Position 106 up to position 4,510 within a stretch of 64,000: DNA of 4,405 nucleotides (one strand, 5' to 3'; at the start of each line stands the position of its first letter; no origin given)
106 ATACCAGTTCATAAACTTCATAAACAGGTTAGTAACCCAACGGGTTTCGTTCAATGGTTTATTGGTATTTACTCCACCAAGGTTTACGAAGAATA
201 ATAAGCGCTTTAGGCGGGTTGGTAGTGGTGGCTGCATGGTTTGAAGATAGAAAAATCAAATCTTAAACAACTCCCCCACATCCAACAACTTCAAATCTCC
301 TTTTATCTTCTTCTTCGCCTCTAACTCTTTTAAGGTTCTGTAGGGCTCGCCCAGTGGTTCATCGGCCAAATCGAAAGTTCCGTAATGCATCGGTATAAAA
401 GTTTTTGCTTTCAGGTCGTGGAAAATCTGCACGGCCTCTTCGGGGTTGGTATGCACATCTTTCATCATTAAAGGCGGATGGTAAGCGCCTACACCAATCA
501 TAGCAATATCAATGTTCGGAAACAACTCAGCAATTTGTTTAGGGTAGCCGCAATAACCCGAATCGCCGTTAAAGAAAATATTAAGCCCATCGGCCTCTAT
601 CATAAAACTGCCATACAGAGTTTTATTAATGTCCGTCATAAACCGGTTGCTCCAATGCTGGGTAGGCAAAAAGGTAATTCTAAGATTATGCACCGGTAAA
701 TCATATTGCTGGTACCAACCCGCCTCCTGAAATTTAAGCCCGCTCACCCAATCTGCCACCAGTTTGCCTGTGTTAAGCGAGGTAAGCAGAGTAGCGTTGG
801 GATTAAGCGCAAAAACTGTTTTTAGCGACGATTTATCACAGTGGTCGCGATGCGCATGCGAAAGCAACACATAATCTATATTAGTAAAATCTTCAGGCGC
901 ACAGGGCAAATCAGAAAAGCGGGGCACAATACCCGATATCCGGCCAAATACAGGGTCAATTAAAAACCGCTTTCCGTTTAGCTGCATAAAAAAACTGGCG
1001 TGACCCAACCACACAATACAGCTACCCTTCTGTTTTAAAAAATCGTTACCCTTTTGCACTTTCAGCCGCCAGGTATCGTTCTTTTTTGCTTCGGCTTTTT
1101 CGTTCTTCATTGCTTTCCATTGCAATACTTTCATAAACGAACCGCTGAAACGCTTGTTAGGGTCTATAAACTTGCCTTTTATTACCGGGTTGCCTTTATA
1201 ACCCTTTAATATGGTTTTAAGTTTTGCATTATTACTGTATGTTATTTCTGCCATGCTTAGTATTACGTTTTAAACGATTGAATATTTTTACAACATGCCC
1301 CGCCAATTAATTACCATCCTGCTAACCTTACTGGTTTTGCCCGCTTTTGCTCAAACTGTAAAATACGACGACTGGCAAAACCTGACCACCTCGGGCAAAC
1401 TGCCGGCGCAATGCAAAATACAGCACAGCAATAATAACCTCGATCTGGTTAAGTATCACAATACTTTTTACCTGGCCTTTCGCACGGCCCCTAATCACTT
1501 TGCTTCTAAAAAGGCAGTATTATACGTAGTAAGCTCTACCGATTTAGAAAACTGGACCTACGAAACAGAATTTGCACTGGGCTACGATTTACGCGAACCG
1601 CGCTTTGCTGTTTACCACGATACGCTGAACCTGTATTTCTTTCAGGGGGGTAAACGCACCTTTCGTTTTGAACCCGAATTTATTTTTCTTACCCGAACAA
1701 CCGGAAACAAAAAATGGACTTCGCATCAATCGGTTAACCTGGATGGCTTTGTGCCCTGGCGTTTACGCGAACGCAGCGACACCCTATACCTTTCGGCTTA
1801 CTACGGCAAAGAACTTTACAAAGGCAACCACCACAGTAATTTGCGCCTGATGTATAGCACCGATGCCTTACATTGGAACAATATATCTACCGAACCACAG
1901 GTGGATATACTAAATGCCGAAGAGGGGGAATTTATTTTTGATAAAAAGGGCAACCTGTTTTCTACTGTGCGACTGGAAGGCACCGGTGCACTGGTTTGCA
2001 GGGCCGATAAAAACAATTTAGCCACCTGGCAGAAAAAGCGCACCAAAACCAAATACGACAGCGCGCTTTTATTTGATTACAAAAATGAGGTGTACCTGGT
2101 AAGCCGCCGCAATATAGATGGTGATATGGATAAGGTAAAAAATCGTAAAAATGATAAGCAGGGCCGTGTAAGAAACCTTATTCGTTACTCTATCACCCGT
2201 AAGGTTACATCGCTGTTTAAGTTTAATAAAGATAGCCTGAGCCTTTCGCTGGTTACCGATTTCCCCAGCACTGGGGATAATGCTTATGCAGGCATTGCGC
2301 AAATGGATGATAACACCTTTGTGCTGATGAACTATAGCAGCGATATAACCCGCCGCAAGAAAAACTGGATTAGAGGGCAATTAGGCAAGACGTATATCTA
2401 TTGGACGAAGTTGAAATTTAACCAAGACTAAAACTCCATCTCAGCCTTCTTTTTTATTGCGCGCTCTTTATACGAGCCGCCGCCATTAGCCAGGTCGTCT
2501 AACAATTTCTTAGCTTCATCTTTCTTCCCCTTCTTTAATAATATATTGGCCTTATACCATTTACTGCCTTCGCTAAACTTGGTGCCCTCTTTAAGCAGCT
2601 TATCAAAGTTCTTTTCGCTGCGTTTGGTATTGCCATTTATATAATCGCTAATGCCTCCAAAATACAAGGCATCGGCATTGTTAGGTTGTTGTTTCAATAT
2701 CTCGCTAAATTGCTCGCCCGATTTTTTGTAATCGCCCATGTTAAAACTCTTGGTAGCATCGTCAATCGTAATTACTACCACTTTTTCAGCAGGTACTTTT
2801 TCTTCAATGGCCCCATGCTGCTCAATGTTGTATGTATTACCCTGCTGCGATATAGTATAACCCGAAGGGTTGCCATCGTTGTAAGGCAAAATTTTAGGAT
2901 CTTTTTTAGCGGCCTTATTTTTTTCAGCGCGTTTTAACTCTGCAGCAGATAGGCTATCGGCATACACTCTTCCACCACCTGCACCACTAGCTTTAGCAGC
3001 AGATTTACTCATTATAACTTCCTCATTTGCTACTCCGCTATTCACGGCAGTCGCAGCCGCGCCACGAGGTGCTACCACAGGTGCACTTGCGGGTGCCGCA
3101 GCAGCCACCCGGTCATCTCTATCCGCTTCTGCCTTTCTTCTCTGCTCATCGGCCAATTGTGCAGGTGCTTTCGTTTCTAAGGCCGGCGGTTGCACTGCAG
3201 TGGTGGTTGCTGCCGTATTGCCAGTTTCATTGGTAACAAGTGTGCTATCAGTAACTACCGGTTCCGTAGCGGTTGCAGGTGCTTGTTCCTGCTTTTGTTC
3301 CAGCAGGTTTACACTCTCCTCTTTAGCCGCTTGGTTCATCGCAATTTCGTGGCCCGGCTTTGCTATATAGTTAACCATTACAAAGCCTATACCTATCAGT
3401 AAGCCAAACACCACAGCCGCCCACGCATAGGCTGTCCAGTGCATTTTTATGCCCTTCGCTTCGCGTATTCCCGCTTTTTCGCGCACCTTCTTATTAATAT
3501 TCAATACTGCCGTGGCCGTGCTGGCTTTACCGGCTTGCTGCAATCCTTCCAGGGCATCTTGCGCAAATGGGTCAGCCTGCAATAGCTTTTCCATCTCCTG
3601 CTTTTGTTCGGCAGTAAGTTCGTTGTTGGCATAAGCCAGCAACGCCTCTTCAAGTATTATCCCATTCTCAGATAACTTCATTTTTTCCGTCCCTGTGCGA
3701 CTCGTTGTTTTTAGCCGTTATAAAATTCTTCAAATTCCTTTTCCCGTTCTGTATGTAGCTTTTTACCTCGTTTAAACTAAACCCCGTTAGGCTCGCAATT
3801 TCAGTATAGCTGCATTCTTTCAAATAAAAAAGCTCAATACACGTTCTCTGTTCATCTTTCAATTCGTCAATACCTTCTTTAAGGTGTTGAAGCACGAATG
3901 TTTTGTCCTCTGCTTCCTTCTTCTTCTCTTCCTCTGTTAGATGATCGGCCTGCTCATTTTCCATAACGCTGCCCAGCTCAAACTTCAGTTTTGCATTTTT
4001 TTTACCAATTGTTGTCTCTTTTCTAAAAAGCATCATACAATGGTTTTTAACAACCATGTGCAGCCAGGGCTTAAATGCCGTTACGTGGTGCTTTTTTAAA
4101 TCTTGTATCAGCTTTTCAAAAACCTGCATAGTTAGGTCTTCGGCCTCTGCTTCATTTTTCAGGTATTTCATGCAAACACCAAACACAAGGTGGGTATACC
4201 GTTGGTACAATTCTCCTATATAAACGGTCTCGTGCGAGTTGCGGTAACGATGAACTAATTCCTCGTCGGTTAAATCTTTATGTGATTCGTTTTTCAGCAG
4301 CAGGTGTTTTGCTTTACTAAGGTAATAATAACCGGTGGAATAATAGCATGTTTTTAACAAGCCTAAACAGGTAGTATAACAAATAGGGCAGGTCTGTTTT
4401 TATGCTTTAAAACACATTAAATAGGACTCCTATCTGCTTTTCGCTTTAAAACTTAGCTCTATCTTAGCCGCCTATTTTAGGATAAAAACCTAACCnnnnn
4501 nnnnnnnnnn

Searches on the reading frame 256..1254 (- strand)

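Call 18: search_protein_families(library=pfam, proteins=[window:256-1254:-], max_evalue=0.00001)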
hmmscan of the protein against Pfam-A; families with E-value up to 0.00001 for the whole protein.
window:256-1254:- (332 aa): 2 families
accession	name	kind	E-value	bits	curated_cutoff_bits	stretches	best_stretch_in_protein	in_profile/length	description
PF12706.13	Lactamase_B_2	-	5e-34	118.1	27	1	96-291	2-200/200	Beta-lactamase superfamily domain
PF13483.12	Lactamase_B_3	-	1e-21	78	24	1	80-290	2-160/160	Beta-lactamase superfamily domain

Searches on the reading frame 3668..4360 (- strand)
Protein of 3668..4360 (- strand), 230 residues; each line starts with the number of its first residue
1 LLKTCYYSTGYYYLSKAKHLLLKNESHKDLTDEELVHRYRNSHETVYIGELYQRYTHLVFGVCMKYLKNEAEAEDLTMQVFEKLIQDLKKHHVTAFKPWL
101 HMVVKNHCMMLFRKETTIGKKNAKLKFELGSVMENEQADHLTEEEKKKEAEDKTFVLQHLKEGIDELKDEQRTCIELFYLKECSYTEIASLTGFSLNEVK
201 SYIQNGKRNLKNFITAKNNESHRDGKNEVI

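Call 18: search_protein_families(library=pfam, proteins=[window:3668-4360:-], max_evalue=0.00001)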
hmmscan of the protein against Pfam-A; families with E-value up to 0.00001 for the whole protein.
window:3668-4360:- (230 aa): 2 families
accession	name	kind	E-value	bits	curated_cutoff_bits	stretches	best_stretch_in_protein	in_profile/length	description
PF04542.20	Sigma70_r2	-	6.3e-12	45.6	24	1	51-116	1-69/71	Sigma-70 region 2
PF08281.18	Sigma70_r4_2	-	1.4e-11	44.3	25.7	1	162-210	6-54/54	Sigma-70, region 4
